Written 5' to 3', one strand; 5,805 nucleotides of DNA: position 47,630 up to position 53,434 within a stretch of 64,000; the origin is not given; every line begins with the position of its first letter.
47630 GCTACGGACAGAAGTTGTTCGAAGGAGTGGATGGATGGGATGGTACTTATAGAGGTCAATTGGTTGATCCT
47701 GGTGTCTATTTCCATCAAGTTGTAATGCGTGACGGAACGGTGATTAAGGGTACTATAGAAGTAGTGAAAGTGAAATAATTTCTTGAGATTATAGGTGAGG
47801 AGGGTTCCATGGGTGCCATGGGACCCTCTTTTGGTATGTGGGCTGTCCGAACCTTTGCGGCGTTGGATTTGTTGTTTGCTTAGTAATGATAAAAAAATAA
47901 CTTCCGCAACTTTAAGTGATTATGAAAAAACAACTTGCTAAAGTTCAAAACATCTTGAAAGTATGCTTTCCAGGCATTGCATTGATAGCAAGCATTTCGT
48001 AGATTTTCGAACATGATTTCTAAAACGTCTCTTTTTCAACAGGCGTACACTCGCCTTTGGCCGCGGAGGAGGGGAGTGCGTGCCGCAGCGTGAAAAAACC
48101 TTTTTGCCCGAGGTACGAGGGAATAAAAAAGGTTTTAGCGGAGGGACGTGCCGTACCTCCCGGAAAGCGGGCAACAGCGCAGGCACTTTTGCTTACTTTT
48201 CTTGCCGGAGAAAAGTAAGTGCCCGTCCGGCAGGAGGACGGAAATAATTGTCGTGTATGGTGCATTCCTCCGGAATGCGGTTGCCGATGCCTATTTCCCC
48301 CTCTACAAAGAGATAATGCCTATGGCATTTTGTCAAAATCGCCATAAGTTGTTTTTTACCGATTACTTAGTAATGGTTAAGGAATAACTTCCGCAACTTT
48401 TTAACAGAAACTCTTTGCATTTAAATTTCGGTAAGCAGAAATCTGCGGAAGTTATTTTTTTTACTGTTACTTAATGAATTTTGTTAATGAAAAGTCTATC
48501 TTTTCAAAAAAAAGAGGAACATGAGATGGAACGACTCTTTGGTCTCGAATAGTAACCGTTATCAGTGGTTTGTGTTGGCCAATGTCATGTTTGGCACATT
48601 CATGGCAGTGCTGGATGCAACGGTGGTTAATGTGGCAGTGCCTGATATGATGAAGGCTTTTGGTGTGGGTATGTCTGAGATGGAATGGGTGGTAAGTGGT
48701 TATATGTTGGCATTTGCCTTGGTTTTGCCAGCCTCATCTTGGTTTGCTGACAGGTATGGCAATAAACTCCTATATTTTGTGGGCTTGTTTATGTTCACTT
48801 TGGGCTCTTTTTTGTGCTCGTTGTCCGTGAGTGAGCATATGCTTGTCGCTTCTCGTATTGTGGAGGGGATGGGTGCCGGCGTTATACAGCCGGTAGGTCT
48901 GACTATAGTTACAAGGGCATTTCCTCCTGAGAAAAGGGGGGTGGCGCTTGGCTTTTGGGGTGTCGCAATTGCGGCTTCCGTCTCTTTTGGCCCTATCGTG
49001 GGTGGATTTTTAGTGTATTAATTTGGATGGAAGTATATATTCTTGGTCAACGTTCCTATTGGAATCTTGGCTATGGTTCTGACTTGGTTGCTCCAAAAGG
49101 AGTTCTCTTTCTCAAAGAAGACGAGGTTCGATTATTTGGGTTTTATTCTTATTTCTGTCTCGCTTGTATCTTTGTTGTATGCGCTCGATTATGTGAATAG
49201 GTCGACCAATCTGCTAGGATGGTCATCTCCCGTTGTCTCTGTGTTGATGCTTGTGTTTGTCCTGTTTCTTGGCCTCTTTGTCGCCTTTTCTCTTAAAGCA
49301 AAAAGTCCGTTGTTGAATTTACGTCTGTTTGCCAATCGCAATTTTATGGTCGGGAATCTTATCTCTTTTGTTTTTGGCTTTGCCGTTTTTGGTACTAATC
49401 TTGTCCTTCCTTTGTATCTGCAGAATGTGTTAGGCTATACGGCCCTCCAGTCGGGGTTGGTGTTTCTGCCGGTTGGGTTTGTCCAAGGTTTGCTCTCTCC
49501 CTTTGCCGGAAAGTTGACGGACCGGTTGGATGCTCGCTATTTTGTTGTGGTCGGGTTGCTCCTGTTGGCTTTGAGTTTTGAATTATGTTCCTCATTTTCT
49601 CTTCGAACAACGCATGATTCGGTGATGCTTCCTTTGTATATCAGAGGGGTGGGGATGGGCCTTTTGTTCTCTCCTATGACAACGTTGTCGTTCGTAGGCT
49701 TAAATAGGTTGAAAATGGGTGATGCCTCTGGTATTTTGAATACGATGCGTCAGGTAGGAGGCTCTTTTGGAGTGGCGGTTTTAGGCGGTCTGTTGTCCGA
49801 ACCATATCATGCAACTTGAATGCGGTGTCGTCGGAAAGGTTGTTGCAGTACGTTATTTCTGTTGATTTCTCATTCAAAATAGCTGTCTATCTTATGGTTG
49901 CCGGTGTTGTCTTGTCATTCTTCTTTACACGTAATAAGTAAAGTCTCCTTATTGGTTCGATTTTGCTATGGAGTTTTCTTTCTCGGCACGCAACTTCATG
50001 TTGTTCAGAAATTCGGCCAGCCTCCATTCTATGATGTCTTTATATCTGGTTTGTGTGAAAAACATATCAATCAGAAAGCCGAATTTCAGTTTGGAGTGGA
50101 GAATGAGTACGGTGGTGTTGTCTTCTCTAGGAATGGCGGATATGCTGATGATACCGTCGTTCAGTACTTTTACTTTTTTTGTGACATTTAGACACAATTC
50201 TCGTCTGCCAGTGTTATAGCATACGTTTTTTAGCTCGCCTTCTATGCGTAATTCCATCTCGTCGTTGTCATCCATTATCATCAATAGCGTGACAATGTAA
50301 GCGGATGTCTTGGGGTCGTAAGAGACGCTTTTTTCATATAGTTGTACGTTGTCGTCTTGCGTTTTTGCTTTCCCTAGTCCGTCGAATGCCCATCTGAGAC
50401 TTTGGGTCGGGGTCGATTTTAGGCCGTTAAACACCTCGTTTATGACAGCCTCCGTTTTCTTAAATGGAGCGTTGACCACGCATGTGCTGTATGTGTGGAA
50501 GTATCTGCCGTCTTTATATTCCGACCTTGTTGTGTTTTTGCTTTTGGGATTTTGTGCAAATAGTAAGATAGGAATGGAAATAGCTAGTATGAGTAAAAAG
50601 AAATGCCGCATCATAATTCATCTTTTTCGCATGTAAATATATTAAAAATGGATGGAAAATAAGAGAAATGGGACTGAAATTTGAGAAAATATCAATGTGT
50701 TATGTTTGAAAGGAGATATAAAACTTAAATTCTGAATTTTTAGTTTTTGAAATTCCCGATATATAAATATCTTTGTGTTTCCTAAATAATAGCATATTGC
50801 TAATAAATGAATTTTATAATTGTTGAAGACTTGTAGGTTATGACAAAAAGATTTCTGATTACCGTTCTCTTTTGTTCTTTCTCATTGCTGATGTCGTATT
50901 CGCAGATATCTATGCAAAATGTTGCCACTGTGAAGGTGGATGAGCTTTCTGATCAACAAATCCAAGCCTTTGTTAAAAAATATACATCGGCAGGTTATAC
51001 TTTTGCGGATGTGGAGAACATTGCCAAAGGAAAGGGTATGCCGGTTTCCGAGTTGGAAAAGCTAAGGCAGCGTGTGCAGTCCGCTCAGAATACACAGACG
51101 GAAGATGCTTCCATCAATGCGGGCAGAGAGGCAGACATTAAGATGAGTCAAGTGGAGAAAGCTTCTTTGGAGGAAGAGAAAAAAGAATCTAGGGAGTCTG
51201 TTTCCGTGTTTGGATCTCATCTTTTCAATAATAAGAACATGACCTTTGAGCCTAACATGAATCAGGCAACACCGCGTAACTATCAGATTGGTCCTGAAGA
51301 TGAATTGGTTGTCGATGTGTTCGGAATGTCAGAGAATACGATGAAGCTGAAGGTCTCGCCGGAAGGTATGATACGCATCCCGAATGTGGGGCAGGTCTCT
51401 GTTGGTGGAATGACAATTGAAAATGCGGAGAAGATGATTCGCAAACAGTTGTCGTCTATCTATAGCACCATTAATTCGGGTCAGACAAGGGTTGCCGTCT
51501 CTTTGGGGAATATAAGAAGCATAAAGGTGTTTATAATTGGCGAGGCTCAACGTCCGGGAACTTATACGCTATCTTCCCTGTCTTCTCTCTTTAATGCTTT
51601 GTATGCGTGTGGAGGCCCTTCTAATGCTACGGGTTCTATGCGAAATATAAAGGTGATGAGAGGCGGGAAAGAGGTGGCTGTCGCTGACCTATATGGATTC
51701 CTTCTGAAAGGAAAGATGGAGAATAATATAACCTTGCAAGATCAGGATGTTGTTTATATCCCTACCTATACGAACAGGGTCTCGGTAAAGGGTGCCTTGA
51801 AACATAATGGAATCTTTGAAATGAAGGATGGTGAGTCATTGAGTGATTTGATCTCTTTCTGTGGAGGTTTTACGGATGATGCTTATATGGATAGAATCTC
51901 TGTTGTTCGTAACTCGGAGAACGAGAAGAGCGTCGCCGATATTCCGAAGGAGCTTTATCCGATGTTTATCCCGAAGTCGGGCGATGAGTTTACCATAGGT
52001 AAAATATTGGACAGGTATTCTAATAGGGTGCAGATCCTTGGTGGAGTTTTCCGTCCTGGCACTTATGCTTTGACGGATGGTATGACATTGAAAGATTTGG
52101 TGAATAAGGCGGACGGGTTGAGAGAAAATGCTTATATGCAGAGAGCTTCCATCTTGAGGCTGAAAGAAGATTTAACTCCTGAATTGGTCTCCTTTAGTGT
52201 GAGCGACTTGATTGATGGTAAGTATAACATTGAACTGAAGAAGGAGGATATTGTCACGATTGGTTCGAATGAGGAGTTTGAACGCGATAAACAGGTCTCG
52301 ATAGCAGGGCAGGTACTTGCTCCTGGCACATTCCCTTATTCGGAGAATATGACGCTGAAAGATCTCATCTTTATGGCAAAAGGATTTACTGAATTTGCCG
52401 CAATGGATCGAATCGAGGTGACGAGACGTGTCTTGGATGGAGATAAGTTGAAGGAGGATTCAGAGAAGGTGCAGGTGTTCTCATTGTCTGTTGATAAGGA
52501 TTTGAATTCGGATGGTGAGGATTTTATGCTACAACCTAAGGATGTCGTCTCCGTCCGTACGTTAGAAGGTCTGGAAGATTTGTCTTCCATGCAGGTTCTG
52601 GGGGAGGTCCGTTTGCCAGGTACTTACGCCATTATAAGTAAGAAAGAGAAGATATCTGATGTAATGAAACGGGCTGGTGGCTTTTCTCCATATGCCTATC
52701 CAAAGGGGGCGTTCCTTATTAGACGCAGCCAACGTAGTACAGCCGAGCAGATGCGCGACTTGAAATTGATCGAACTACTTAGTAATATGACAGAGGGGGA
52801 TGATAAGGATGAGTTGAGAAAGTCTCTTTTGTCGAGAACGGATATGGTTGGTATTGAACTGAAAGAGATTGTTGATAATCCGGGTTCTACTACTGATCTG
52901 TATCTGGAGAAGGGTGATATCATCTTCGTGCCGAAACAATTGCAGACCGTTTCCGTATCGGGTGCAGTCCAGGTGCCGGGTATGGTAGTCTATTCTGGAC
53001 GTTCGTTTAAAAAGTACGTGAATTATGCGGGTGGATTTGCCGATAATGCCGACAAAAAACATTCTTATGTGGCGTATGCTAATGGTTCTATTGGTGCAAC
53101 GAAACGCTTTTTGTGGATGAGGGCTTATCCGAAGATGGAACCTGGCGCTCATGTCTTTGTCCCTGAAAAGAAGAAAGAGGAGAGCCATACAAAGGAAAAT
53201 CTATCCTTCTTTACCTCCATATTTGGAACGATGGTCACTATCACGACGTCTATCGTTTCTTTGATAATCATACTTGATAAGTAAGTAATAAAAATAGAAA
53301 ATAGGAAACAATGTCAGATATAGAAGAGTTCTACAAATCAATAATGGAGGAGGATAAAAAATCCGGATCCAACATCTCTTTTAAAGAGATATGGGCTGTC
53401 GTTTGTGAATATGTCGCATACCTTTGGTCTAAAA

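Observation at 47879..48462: Unrecognised repeat family of about 0.46 kb: GC-rich, hairpin-dense, with imperfect terminal inverted repeats and TA-flanked ends (candidate MITE or structured ncRNA)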

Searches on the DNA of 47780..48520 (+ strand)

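Call 7: search_rna_families(source=window, start=47780, end=48520, threshold=evalue, max_evalue=10, show_alignments=3)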
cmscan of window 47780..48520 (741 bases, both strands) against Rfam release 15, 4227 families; matches with E-value up to 10: 5.
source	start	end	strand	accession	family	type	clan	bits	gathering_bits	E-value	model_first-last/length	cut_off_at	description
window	48403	48472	+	RF02362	Yfr10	Gene; sRNA;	-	24.7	43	0.29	1-78/78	no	Cyanobacterial functional RNA 10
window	48370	48470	+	RF03598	MIR6024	Gene; miRNA;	-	18.2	72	0.88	1-99/99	no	MIR6024 microRNA precursor family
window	48423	48482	-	RF00838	mir-252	Gene; miRNA;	CL00135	15.5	45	6.5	1-77/77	no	mir-252 microRNA precursor family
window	48416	48462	+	RF01388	isrD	Gene; sRNA;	-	14.5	37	5.6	1-51/51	no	isrD Hfq binding RNA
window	48096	48134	+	RF02973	Enterococcus-1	Gene; sRNA;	-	14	71.4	4.8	88-126/152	no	Enterococcus-1 RNA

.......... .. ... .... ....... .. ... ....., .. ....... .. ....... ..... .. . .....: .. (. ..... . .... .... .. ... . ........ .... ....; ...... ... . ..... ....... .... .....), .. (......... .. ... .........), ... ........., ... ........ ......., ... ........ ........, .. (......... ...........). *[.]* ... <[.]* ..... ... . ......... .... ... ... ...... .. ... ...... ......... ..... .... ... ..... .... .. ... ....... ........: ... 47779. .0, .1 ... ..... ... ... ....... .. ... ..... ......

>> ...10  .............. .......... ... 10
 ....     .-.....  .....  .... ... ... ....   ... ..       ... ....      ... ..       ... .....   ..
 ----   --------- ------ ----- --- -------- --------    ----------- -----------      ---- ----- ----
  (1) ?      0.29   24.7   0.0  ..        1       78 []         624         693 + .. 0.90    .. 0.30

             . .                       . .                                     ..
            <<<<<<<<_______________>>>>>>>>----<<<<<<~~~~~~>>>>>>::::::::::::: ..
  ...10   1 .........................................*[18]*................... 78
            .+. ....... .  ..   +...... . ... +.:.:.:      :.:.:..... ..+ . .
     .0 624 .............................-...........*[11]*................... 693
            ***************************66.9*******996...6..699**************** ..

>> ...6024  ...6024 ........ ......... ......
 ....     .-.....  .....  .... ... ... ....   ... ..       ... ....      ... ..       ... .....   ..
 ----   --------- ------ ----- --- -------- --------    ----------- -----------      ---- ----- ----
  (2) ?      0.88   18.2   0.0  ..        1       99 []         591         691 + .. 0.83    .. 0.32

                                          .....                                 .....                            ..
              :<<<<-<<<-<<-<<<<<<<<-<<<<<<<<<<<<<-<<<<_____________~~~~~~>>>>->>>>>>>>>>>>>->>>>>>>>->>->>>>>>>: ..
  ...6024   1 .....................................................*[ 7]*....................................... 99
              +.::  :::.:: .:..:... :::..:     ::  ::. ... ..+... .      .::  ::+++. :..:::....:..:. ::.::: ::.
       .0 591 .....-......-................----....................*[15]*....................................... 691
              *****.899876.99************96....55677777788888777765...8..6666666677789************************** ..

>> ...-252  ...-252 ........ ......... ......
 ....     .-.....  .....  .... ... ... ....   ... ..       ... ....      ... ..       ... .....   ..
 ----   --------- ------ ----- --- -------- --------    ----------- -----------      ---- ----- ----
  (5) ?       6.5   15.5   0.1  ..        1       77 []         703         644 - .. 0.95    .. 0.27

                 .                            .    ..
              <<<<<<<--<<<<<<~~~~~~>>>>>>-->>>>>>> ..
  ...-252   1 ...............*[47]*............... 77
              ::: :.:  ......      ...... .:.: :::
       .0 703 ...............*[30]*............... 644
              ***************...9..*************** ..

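Call 66: search_dna_similar(query=window:47880-48470:+, collection=plasmids, mode=distant, max_evalue=0.001)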
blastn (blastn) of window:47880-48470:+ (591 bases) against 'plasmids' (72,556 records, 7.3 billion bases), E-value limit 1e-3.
No match.

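Call 67: search_dna_similar(query=window:47880-48470:+, collection=phages, mode=distant, max_evalue=0.001)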
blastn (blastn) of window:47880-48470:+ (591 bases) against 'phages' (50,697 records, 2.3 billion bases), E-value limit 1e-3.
No match.

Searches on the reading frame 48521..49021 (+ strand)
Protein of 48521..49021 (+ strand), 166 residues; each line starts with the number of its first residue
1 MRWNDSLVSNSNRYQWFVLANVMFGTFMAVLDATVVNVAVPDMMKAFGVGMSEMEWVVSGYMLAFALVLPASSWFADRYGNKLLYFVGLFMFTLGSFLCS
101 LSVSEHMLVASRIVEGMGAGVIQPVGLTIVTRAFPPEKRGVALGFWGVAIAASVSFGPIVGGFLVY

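Call 13: search_protein_families(library=pfam, proteins=[window:48521-49021:+])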
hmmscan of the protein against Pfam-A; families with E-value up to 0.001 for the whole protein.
window:48521-49021:+ (166 aa): 4 families
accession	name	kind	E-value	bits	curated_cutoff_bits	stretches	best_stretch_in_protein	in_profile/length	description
PF07690.21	MFS_1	-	1.5e-32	113.3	33.4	1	22-165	1-145/347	Major Facilitator Superfamily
PF00083.30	Sugar_tr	-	4.8e-08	32.7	22.3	1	52-160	46-157/452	Sugar (and other) transporter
PF03209.21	PUCC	-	9.1e-06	25.4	21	1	100-164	295-359/401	PUCC protein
PF03137.26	OATP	-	1.6e-05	23.9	25.8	0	16-101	1-85/545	Organic Anion Transporter Polypeptide (OATP) family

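Call 62: find_encoding_contigs(protein=window:48521-49021:+, flank=2500, max_places=10)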
Protein window:48521-49021:+ (166 aa): 3 contigs read that carry it; 3 places shown.
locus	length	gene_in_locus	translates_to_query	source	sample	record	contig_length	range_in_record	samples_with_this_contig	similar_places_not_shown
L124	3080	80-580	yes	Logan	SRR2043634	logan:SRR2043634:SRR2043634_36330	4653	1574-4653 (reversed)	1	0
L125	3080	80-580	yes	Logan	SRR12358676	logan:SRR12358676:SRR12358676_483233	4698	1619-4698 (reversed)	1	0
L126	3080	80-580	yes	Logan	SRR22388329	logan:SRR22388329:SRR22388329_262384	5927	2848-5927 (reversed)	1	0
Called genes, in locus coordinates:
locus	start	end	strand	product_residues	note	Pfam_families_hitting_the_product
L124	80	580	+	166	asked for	PF00083:Sugar_tr, PF03137:OATP (faint), PF07690:MFS_1, PF03209:PUCC (weak)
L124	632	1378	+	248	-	PF07690:MFS_1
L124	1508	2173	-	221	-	-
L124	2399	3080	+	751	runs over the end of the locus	?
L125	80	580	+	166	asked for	PF00083:Sugar_tr, PF03137:OATP (faint), PF07690:MFS_1, PF03209:PUCC (weak)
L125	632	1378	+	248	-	PF07690:MFS_1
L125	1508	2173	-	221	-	-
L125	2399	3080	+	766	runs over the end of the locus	?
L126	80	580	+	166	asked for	PF00083:Sugar_tr, PF03137:OATP (faint), PF07690:MFS_1, PF03209:PUCC (weak)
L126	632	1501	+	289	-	PF07690:MFS_1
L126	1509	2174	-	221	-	-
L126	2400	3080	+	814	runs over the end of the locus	PF02563:Poly_export, PF22461:SLBB_2, PF10531:SLBB, PF22461:SLBB_2, PF10531:SLBB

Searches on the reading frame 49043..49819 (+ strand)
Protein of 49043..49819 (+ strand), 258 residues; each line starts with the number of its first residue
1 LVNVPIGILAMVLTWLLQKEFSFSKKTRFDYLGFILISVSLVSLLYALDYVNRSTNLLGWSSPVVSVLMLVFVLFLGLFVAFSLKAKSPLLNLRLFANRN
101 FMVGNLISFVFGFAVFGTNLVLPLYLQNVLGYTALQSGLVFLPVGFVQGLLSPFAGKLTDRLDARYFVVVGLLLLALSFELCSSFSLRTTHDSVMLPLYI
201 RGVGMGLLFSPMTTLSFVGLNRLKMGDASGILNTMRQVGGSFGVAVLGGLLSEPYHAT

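Call 13: search_protein_families(library=pfam, proteins=[window:49043-49819:+])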
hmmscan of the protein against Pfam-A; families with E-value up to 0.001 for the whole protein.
window:49043-49819:+ (258 aa): 1 family
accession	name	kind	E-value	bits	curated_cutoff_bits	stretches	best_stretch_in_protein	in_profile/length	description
PF07690.21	MFS_1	-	1.8e-17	63.8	33.4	1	31-243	187-346/347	Major Facilitator Superfamily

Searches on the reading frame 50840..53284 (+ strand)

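Call 13: search_protein_families(library=pfam, proteins=[window:50840-53284:+])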
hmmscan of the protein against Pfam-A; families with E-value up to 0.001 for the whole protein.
window:50840-53284:+ (814 aa): 3 families
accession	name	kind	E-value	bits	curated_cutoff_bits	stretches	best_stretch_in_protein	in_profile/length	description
PF10531.15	SLBB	-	1.9e-52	175.3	27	5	314-363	2-50/55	SLBB domain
PF22461.2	SLBB_2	-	2.4e-45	153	27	3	484-572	1-79/79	SLBB domain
PF02563.21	Poly_export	-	1.3e-18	67.4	28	1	143-208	2-66/77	Polysaccharide biosynthesis/export protein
